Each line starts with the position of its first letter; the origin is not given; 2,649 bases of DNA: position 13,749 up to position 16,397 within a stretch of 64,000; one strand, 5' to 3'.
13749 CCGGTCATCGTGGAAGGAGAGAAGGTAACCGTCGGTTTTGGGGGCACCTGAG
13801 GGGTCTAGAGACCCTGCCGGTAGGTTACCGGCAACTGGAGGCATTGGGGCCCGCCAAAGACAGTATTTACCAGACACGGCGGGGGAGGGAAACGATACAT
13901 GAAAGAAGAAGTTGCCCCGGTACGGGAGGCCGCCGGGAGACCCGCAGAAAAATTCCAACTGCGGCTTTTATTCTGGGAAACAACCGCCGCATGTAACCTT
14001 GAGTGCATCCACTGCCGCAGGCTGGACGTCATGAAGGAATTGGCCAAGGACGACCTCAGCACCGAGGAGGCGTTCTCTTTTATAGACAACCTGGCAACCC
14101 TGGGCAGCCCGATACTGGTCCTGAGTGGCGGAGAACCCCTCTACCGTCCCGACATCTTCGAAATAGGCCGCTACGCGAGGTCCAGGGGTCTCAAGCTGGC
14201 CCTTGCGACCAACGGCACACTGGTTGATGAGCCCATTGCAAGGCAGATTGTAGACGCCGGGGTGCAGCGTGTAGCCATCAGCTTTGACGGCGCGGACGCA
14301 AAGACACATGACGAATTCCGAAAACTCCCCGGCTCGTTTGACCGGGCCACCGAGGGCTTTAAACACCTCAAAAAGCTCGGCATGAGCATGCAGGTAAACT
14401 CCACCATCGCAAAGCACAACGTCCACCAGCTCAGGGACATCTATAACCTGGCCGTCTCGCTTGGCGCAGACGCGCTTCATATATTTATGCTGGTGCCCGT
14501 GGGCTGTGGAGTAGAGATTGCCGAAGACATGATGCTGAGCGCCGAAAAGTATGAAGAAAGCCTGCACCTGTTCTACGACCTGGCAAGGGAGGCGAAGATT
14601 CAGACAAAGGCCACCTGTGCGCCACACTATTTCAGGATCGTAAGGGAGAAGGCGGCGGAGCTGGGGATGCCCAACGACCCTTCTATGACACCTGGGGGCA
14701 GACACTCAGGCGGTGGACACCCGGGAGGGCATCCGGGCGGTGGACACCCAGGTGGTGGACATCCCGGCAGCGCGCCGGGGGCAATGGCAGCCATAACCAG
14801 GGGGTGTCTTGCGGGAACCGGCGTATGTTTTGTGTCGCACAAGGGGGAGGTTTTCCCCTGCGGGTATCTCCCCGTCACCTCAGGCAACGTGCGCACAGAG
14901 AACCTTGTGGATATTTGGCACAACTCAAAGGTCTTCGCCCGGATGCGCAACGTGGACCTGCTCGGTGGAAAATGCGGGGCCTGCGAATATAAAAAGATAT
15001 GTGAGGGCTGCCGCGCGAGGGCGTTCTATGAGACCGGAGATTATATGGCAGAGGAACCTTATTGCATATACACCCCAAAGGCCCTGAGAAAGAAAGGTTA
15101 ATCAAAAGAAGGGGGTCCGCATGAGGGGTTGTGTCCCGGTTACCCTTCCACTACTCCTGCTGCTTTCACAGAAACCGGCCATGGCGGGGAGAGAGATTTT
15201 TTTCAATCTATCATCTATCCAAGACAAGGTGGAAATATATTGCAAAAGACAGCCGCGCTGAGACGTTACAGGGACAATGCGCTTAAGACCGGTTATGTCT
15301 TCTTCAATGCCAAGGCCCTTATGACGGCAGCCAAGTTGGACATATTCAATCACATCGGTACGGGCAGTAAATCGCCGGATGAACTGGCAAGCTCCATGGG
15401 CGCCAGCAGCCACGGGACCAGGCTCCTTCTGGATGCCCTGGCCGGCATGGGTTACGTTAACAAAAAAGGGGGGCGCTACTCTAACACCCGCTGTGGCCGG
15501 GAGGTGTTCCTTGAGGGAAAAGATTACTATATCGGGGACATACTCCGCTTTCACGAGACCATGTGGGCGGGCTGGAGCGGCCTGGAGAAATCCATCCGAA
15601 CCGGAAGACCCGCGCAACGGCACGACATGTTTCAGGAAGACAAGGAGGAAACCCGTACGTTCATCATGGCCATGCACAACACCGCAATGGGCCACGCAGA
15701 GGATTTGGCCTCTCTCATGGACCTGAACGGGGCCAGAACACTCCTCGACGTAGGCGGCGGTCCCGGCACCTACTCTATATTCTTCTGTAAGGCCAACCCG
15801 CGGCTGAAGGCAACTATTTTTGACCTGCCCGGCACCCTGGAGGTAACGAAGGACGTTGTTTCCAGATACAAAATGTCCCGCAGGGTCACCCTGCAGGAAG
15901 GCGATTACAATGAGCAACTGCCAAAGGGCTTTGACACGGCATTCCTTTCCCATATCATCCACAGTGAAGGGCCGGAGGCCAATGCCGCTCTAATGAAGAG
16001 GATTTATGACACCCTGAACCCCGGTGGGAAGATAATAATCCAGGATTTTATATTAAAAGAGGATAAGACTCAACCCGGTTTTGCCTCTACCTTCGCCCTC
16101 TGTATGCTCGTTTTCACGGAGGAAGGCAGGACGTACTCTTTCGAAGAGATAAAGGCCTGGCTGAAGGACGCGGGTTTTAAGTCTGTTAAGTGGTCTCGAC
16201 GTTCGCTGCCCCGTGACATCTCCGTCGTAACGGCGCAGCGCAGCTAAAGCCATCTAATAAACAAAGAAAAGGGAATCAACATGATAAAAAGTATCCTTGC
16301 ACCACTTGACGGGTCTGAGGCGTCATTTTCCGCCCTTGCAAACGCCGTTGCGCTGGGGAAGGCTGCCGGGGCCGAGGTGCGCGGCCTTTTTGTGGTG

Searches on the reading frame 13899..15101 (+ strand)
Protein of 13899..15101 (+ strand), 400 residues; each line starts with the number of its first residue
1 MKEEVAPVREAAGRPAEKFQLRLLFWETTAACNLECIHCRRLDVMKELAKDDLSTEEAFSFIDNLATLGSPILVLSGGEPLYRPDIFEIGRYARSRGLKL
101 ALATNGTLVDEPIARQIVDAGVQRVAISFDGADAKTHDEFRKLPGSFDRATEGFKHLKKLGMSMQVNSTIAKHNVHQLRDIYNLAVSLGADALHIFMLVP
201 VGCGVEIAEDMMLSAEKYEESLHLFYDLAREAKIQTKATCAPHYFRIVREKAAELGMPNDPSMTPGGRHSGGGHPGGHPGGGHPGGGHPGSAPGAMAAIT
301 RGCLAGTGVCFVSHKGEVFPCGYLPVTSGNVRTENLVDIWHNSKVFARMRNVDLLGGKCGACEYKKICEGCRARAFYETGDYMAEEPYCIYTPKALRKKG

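Call 36: search_protein_families(library=ncbifam, proteins=[window:13899-15101:+], max_evalue=0.00001)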
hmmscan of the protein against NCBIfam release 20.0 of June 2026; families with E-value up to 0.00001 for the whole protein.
window:13899-15101:+ (400 aa): 67 families (the best 25 are shown)
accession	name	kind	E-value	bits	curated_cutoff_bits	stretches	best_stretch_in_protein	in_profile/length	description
TIGR04545.1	rSAM_ahbD_hemeb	equivalog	9.8e-136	452.6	500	2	23-258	1-234/339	heme b synthase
TIGR04053.2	TIGR04053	equivalog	1.4e-99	333.8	395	2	23-253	9-238/366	TIGR04053 family radical SAM/SPASM domain-containing protein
TIGR04055.1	rSAM_NirJ2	equivalog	8.9e-99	331.1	500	2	24-253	2-228/326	putative heme d1 biosynthesis radical SAM protein NirJ2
TIGR04051.1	rSAM_NirJ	equivalog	3.4e-57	194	515.45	2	24-234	4-211/354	heme d1 biosynthesis radical SAM protein NirJ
TIGR04054.1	rSAM_NirJ1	equivalog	3e-54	184.1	650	2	24-223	38-234/387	putative heme d1 biosynthesis radical SAM protein NirJ1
TIGR04546.1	rSAM_ahbC_deAc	equivalog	1.9e-53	181.7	650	2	24-231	41-245/390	12,18-didecarboxysiroheme deacetylase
TIGR04347.1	pseudo_SAM_Halo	equivalog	8e-50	170.2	525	2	19-235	35-248/390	TIGR04347 family pseudo-SAM/SPASM protein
TIGR03962.1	mycofact_rSAM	equivalog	3.9e-48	164.4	265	2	24-220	14-207/339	mycofactocin radical SAM maturase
TIGR04303.1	GeoRSP_rSAM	equivalog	1e-46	160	400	2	25-233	8-208/325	GeoRSP system radical SAM/SPASM protein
TIGR03913.1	rad_SAM_trio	equivalog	7.3e-43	146.6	591.75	2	24-231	21-224/477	GDL motif peptide-associated radical SAM/SPASM maturase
NF050035.1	rSAM_WgK_link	exception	3.1e-42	144.9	650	2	28-231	15-212/367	radical SAM/SPASM peptide maturase WgkB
TIGR02109.1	PQQ_syn_pqqE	equivalog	1.2e-41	142.8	381.35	2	24-237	9-221/358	pyrroloquinoline quinone biosynthesis protein PqqE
TIGR04133.1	rSAM_w_lipo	hypoth_equivalog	1.4e-41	142.6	425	1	16-241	18-244/350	TIGR04133 family radical SAM/SPASM protein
TIGR04251.1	SCM_rSAM_ScmF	equivalog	1.7e-37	129.7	400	1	21-209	3-193/353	SynChlorMet cassette radical SAM/SPASM protein ScmF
NF045574.1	sacti_mat_StsB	exception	3.1e-37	128.5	625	1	18-206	92-277/466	StsB family radical SAM/SPASM domain sactipeptide maturase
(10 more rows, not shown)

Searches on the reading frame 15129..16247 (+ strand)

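Call 36: search_protein_families(library=ncbifam, proteins=[window:15129-16247:+], max_evalue=0.00001)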
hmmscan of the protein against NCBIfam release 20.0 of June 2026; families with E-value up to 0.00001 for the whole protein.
window:15129-16247:+ (372 aa): 5 families
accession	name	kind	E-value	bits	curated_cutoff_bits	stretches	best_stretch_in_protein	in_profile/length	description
TIGR02716.1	C20_methyl_CrtF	equivalog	6.7e-21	74.6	276.1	1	64-319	7-266/306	bacteriochlorophyllide d C-20 methyltransferase BchU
NF053543.1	FlxJ_fam_MTase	equivalog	6.3e-18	64.8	560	1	50-351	18-333/352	FlxJ family methyltransferase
TIGR04543.1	ketoArg_3Met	equivalog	3.6e-07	29.6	425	0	202-269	150-218/336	2-ketoarginine methyltransferase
NF043040.1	corrin_prot_MT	hypoth_equivalog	2.8e-06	26.9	180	1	202-369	42-214/216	corrinoid protein-associated methyltransferase CpaM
NF006138.0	PRK08287.1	equivalog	7.4e-06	25.9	210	0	196-314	26-138/189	decarboxylating cobalt-precorrin-6B (C(15))-methyltransferase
